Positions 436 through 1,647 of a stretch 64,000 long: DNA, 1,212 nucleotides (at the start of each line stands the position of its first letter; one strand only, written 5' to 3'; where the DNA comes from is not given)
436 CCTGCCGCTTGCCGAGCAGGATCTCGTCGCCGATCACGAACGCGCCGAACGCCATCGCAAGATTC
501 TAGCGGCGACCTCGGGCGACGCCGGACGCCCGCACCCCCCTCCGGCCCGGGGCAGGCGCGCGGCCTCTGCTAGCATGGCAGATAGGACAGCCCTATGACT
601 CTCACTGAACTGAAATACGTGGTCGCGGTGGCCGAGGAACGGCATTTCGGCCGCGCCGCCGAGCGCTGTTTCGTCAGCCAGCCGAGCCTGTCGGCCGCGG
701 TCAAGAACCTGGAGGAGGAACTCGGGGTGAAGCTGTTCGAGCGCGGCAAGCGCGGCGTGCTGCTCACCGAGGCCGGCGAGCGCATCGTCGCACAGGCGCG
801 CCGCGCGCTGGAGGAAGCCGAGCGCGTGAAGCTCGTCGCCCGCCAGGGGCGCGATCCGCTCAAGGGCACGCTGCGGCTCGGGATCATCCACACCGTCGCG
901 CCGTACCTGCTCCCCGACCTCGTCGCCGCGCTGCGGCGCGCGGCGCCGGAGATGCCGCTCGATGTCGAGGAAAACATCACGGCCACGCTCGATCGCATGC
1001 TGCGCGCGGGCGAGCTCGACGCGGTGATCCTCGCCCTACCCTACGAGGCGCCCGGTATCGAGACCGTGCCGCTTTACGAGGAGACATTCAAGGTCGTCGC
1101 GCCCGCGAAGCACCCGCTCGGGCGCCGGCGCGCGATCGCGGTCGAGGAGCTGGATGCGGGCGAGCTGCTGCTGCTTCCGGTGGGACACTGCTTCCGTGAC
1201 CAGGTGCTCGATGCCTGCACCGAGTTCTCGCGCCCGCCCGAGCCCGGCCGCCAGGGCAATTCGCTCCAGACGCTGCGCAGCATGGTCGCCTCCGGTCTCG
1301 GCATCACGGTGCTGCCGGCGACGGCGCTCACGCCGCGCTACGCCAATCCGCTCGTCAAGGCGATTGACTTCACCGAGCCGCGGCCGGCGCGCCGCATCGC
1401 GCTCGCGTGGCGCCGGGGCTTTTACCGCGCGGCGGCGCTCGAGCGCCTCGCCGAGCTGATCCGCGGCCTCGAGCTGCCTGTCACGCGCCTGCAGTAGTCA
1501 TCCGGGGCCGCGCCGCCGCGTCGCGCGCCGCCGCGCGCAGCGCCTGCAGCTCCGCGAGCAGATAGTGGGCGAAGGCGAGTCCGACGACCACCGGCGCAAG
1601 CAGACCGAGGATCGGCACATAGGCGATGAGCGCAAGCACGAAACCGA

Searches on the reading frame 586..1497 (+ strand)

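Call 31: search_protein_families(library=pfam, proteins=[window:586-1497:+], max_evalue=0.00001)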
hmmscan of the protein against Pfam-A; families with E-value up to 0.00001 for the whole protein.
window:586-1497:+ (303 aa): 2 families
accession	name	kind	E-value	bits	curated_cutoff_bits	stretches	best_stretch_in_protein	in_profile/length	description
PF03466.25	LysR_substrate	-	3.9e-51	173.8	28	1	90-293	2-205/209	LysR substrate binding domain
PF00126.33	HTH_1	-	6.1e-24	84.2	26.6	1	6-65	1-60/60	Bacterial regulatory helix-turn-helix protein, lysR family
